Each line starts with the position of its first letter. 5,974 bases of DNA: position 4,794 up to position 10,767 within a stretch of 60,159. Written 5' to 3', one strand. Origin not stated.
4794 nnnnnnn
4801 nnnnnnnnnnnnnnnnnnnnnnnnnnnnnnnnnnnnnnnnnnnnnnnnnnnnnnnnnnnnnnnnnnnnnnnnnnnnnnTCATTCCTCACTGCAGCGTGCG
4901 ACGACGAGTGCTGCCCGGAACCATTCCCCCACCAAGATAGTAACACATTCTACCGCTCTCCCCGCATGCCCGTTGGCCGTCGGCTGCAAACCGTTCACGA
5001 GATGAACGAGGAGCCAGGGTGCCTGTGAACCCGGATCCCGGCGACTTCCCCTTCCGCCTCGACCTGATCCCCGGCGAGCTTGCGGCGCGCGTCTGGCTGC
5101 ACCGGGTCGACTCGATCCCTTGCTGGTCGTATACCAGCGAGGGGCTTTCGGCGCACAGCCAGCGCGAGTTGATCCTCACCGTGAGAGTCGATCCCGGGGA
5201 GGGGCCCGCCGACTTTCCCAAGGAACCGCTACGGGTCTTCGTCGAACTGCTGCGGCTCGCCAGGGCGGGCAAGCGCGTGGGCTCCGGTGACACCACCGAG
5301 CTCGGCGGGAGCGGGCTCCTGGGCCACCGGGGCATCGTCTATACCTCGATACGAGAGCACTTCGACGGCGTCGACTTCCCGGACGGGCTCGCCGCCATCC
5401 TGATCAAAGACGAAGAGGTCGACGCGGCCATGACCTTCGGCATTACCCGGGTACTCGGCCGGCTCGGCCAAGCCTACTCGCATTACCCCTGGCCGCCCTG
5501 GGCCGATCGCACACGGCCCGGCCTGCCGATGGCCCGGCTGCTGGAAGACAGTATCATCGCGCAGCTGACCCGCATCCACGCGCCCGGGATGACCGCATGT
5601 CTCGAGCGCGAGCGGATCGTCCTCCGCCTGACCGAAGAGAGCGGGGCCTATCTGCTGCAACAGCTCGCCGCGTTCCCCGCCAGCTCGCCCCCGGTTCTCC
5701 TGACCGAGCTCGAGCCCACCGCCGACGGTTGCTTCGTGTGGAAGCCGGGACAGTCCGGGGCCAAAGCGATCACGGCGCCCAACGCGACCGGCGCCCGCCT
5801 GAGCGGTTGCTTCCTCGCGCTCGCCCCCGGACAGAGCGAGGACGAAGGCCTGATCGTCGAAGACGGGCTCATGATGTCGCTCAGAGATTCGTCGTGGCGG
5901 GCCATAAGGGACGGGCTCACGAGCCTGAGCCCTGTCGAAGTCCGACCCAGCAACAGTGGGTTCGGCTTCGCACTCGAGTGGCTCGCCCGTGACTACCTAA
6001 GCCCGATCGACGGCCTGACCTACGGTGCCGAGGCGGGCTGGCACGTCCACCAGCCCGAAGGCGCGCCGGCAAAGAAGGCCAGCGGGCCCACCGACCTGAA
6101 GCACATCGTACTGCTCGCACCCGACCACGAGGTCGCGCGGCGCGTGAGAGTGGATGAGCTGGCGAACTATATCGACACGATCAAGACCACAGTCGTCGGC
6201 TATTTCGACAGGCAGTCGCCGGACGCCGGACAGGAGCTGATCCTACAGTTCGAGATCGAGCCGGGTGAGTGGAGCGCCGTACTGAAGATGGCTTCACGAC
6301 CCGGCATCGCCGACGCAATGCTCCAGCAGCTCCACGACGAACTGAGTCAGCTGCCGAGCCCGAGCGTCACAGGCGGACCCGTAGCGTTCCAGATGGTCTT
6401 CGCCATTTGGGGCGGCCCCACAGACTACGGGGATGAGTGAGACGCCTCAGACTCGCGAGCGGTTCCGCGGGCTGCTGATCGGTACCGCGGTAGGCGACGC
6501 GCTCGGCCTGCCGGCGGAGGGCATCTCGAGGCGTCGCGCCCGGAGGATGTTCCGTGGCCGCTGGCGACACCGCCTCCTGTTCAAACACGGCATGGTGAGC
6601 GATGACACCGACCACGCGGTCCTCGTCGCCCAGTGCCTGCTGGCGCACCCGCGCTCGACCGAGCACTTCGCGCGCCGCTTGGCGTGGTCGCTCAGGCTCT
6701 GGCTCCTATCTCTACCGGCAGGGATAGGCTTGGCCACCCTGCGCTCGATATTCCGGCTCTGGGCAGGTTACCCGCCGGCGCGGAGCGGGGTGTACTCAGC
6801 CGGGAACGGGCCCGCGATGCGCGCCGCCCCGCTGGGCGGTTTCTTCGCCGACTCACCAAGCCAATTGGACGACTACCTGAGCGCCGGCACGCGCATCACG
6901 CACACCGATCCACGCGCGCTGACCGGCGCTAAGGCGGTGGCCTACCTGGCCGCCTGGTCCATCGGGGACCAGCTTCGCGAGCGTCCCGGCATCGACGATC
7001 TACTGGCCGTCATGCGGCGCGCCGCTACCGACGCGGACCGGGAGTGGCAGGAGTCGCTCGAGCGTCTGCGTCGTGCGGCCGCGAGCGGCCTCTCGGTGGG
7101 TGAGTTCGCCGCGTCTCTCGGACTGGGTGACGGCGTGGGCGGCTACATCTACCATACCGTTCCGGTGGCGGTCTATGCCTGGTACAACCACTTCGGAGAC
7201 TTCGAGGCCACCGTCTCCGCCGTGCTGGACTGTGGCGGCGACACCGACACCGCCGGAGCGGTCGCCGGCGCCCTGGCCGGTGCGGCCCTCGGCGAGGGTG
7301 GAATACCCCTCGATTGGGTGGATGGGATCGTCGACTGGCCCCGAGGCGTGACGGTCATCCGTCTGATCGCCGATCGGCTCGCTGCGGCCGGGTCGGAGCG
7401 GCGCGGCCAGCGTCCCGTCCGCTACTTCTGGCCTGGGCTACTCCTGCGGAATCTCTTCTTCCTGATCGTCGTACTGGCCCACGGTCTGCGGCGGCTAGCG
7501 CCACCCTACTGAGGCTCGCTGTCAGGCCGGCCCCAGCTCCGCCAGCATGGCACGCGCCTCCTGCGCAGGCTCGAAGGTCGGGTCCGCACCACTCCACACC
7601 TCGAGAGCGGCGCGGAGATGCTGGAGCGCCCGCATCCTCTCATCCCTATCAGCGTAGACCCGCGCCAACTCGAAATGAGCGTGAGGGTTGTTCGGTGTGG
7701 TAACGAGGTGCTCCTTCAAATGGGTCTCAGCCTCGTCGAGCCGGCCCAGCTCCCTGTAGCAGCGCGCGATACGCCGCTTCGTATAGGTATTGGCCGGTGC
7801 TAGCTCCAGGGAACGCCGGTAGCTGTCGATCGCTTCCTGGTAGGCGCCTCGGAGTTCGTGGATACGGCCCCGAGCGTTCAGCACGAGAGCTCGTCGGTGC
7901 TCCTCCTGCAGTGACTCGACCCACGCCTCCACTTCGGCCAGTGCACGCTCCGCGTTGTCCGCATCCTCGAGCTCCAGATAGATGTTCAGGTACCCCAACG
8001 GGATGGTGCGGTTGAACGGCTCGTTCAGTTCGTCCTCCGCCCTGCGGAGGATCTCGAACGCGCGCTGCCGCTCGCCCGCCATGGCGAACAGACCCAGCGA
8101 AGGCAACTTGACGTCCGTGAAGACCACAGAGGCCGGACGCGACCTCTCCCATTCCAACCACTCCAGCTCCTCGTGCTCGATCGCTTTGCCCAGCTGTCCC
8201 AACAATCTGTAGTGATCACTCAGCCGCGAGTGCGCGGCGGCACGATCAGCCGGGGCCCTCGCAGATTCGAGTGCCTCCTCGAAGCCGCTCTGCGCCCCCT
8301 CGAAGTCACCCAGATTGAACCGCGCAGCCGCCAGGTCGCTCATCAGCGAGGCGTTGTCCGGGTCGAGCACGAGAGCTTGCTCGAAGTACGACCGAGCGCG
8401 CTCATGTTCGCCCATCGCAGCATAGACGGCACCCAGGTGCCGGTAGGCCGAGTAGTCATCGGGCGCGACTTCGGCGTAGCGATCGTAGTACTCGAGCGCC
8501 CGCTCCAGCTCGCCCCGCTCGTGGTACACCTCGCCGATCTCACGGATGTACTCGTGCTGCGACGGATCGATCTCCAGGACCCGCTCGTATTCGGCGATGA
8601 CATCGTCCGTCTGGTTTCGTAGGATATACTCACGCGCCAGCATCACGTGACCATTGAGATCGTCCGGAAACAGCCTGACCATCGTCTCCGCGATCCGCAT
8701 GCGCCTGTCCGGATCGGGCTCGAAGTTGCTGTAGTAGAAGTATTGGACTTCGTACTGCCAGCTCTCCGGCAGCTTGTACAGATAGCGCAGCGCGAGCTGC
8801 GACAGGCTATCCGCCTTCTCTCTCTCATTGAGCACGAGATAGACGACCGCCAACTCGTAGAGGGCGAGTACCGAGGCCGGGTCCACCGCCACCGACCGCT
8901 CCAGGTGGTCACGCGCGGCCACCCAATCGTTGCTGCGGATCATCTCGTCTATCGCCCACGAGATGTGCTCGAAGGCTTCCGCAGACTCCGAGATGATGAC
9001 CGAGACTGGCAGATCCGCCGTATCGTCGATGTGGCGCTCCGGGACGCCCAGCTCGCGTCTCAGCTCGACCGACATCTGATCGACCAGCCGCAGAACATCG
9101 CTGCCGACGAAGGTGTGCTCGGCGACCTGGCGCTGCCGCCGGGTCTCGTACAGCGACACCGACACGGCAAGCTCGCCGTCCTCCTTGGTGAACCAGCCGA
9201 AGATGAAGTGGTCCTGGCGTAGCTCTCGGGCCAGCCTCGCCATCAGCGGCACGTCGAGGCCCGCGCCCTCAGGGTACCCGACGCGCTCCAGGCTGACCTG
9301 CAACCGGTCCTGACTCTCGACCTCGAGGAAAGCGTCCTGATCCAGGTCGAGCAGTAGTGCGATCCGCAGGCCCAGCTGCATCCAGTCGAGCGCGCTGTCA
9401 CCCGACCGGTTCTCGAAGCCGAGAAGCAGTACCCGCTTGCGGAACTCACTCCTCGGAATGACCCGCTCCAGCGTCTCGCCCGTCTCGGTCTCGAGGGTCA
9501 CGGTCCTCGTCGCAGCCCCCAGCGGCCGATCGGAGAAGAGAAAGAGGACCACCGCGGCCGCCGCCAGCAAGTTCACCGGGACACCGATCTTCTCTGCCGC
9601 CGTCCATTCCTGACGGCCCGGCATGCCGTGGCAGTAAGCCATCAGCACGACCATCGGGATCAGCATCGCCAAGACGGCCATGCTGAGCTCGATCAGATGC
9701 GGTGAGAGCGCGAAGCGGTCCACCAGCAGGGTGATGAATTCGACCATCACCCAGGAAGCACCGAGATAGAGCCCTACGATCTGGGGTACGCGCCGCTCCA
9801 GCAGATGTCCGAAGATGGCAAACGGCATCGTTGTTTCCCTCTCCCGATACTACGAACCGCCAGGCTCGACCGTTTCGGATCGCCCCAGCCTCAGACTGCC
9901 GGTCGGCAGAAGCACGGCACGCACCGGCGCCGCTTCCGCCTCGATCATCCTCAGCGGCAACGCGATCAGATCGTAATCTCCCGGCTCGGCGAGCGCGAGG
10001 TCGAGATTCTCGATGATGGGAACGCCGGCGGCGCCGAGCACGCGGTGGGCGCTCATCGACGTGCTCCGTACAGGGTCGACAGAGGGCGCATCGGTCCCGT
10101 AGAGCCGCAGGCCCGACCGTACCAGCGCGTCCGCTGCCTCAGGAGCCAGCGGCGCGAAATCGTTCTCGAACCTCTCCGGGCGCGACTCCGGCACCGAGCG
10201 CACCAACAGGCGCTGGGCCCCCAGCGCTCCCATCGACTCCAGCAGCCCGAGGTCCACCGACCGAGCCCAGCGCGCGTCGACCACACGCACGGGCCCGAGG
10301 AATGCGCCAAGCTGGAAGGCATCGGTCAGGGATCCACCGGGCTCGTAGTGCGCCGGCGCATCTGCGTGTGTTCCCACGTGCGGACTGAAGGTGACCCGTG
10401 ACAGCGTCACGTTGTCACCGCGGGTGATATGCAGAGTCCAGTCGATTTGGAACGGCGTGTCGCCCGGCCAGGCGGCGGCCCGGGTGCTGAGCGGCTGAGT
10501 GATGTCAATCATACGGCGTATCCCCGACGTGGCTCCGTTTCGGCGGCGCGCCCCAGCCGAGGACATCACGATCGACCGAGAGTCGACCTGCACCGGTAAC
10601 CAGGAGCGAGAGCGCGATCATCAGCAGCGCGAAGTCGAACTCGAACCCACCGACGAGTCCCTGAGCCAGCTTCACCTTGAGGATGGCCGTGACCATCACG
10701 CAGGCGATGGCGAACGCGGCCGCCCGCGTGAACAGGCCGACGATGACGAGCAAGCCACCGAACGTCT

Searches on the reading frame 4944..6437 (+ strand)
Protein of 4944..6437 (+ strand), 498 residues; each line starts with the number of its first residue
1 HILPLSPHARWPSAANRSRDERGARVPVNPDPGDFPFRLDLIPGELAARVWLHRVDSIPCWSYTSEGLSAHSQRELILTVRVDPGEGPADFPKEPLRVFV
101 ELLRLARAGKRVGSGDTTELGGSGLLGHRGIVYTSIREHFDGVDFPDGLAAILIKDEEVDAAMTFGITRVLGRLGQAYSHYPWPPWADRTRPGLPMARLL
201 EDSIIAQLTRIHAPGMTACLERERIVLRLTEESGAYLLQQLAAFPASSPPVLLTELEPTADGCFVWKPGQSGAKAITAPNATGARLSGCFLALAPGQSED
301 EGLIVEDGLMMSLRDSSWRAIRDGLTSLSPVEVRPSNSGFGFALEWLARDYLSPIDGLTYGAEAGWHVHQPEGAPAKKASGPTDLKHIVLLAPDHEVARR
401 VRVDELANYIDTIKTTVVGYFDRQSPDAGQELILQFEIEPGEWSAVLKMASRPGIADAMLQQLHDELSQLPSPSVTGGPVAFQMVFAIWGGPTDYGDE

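Call 23: search_protein_families(library=pfam, proteins=[window:4944-6437:+], max_evalue=0.00001)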
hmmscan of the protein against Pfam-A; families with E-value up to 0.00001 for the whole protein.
window:4944-6437:+ (498 aa): 1 family
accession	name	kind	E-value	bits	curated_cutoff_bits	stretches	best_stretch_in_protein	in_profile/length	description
PF11979.13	SARA_C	-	1.3e-08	34.7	25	1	149-334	7-204/353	Smad anchor for receptor activation-like, C-terminal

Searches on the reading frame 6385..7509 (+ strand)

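Call 23: search_protein_families(library=pfam, proteins=[window:6385-7509:+], max_evalue=0.00001)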
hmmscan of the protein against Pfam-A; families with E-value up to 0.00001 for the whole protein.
window:6385-7509:+ (375 aa): 1 family
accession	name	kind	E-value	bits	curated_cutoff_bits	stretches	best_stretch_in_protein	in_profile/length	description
PF03747.19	ADP_ribosyl_GH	-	2.5e-60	205.1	26.2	1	29-308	1-285/287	ADP-ribosylglycohydrolase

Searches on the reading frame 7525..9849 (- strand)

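Call 10: search_protein_families(library=pfam, proteins=[window:7525-9849:-], max_evalue=0.00001)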
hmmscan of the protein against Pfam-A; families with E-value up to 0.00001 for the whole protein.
window:7525-9849:- (775 aa): 20 families
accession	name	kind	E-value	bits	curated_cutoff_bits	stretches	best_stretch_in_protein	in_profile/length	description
PF07719.23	TPR_2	-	6.9e-34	113.6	27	2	468-499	3-34/34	Tetratricopeptide repeat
PF00515.34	TPR_1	-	2.3e-32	109.9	27.8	1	467-499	2-34/34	Tetratricopeptide repeat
PF14559.12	TPR_19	-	9.6e-31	106.4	25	2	668-725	5-62/68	Tetratricopeptide repeat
PF13414.12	TPR_11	-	9.5e-27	92.9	26.8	0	439-480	1-42/42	TPR repeat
PF13431.12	TPR_17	-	3.9e-26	89.5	24.4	0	488-520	1-33/34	Tetratricopeptide repeat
PF13428.12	TPR_14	-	8.4e-25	85.2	23.5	0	468-508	3-43/44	Tetratricopeptide repeat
PF13424.12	TPR_12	-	1.9e-24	86.1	30.1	1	437-493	8-72/77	Tetratricopeptide repeat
PF13181.12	TPR_8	-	7.2e-21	73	25.7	0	468-499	3-34/34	Tetratricopeptide repeat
PF13371.12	TPR_9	-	8e-21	74.3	35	2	472-543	1-72/73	Tetratricopeptide repeat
PF13432.12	TPR_16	-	2.1e-20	73.2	32.7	1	442-500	7-65/65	Tetratricopeptide repeat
PF13176.12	TPR_7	-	1.5e-17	62.5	27.9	0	468-499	1-32/36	Tetratricopeptide repeat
PF23914.1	TPR_CcmH_CycH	-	1.4e-11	44.9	42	0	439-528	57-149/158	Cytochrome c-type biogenesis protein H TPR domain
PF13174.12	TPR_6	-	9.8e-10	38.9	26.3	0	468-498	2-32/33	Tetratricopeptide repeat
PF12895.13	ANAPC3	-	2.9e-08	34.3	27.2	0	645-713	17-81/82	Anaphase-promoting complex, cyclosome, subunit 3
PF13429.12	TPR_15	-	4.3e-07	30.1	26.2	0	618-747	114-239/280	Tetratricopeptide repeat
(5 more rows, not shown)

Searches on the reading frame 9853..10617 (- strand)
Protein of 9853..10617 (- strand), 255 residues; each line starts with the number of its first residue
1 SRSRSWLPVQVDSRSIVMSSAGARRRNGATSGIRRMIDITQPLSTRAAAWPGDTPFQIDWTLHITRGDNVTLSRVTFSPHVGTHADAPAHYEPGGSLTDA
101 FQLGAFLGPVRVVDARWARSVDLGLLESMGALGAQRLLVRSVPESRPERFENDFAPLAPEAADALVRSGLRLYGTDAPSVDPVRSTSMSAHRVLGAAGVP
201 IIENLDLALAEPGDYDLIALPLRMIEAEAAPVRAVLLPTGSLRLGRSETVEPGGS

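Call 10: search_protein_families(library=pfam, proteins=[window:9853-10617:-], max_evalue=0.00001)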
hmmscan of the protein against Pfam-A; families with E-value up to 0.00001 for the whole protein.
window:9853-10617:- (255 aa): 1 family
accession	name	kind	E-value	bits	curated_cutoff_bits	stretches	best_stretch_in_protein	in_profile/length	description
PF04199.19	Cyclase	-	7.6e-17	62.3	23.1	1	37-182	1-142/142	Putative cyclase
